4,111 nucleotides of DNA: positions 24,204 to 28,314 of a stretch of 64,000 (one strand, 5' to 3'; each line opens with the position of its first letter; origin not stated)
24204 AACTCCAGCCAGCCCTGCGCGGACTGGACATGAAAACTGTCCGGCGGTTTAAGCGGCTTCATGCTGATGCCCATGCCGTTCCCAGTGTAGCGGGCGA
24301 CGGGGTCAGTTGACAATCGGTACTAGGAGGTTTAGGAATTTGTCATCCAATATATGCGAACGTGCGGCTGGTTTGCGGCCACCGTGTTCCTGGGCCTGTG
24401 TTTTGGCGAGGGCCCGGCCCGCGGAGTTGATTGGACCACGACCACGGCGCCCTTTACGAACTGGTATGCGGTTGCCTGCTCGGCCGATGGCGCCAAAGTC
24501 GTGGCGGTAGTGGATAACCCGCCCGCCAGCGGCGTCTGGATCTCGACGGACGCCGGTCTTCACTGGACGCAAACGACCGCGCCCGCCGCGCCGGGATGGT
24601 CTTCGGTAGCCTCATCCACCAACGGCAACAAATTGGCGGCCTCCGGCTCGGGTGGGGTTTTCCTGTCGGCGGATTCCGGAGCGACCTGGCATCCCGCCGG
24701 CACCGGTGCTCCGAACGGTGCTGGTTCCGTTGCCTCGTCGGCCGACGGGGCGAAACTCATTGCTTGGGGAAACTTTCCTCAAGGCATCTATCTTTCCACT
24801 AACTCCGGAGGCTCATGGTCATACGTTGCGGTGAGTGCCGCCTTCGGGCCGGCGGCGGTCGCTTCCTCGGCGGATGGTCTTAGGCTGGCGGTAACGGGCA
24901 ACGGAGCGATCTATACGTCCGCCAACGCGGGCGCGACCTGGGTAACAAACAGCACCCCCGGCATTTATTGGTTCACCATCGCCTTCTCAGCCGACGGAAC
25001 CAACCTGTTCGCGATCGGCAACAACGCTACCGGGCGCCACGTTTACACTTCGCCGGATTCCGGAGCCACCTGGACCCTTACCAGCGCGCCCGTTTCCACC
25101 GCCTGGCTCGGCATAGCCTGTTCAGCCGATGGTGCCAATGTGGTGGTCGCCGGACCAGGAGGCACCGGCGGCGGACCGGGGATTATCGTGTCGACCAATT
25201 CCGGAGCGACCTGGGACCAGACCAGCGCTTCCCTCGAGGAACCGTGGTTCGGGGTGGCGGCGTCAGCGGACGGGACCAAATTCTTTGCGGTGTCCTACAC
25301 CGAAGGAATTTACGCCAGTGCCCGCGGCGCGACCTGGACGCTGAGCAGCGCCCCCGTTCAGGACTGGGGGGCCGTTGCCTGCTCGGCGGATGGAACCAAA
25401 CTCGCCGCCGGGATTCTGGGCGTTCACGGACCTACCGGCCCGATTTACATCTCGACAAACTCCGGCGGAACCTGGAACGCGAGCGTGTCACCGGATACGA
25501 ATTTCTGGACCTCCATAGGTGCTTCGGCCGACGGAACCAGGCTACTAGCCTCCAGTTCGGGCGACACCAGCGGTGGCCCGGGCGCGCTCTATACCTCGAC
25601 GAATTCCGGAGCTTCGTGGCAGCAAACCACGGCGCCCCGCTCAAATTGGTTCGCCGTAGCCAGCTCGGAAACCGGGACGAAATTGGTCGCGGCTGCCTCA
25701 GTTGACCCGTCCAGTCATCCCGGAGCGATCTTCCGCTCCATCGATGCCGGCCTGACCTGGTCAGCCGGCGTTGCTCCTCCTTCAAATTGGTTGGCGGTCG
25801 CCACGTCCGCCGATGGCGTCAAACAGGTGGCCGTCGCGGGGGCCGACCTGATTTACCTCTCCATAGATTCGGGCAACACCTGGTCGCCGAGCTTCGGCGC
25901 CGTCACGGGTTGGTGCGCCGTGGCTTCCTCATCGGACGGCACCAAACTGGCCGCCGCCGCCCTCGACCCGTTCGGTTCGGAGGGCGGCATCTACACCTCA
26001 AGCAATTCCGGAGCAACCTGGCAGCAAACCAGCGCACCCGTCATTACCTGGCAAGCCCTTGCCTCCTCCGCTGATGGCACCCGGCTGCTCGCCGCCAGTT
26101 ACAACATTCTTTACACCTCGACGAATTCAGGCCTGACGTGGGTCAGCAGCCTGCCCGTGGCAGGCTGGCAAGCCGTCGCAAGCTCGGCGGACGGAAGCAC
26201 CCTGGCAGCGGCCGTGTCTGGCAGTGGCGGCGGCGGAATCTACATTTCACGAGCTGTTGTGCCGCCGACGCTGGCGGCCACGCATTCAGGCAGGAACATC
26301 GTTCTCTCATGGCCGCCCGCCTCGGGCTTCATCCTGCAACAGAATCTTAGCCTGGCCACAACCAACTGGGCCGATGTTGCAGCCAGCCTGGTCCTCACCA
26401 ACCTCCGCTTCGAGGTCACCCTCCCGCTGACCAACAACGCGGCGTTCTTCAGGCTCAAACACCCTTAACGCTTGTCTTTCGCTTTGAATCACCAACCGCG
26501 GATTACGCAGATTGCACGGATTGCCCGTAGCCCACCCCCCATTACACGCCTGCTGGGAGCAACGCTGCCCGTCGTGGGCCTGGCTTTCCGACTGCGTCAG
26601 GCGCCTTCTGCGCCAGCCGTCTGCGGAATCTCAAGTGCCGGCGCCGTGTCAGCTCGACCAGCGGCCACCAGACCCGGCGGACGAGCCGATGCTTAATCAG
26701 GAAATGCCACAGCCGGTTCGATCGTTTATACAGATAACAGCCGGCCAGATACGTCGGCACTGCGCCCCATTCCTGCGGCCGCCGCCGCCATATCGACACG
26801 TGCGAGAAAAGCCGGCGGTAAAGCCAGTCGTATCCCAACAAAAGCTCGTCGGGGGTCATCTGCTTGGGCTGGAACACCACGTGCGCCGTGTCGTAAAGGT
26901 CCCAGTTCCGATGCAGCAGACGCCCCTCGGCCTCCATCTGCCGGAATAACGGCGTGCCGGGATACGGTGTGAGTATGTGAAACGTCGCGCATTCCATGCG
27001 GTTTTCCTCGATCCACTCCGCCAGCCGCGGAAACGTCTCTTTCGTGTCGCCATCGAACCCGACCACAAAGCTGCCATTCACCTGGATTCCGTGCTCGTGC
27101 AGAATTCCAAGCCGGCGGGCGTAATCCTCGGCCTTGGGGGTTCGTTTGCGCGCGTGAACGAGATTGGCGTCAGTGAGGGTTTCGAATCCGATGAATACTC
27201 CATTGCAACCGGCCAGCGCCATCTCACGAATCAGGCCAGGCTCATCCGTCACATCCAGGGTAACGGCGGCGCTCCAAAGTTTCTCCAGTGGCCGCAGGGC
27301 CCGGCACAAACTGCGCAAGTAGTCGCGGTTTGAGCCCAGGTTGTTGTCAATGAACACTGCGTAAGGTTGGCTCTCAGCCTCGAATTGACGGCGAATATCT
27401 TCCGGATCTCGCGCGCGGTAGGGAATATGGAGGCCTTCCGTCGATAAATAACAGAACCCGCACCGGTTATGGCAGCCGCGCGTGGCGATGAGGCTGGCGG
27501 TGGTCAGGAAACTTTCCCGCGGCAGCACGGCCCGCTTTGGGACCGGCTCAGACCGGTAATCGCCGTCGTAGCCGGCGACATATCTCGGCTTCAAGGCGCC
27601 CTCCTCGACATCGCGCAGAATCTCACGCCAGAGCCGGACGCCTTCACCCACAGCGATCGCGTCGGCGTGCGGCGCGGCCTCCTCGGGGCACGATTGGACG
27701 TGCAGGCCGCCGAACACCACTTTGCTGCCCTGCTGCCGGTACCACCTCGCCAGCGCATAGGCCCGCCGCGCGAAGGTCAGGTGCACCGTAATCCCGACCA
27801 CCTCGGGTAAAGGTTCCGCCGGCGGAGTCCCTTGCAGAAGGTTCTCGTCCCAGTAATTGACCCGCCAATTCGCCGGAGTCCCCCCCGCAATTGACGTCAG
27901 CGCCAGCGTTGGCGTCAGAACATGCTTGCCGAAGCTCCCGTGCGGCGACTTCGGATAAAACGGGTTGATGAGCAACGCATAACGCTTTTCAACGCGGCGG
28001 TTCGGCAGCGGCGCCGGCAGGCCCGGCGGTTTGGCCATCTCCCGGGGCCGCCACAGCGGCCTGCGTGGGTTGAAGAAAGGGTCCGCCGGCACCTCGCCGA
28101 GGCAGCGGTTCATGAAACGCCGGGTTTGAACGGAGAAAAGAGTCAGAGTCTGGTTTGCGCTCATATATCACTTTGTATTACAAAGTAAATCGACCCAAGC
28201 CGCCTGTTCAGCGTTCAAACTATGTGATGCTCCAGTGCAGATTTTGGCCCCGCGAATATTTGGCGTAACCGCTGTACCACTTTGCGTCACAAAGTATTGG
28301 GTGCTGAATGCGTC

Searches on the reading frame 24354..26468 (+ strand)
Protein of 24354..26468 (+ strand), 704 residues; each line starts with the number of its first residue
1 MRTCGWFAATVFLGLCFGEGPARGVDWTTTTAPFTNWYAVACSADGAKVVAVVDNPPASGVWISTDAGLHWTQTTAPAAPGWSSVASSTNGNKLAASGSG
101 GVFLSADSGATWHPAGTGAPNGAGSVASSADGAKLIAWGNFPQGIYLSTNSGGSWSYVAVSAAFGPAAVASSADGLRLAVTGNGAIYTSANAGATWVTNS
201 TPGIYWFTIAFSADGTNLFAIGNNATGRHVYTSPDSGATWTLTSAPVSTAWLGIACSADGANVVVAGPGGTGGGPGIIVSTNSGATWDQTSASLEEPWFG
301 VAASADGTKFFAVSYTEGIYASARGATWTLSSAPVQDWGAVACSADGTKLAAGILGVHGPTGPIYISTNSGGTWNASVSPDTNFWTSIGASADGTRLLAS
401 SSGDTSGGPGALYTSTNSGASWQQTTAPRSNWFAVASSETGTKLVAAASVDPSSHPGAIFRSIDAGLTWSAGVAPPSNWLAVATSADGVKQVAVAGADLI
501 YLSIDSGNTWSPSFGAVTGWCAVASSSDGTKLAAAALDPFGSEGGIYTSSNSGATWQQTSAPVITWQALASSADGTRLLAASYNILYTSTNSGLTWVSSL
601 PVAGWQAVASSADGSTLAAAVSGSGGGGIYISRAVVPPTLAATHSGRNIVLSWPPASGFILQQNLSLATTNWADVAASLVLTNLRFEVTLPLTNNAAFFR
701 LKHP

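Call 51: search_protein_families(library=pfam, proteins=[window:24354-26468:+], max_evalue=0.00001)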
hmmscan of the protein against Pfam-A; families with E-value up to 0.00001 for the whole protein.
window:24354-26468:+ (704 aa): 2 families
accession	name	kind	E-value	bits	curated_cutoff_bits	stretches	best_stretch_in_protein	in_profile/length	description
PF15902.12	Sortilin-Vps10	-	8.8e-19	68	33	0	185-318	2-140/446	Sortilin, neurotensin receptor 3,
PF02012.26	BNR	-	4.9e-06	26.2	27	0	460-470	1-11/12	BNR/Asp-box repeat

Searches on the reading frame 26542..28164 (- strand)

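Call 50: search_protein_families(library=pfam, proteins=[window:26542-28164:-], max_evalue=0.00001)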
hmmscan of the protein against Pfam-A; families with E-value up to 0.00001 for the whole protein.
window:26542-28164:- (540 aa): 1 family
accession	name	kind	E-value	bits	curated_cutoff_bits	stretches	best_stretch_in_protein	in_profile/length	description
PF04055.27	Radical_SAM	-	6.8e-18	65.8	29.5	1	226-385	2-166/166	Radical SAM superfamily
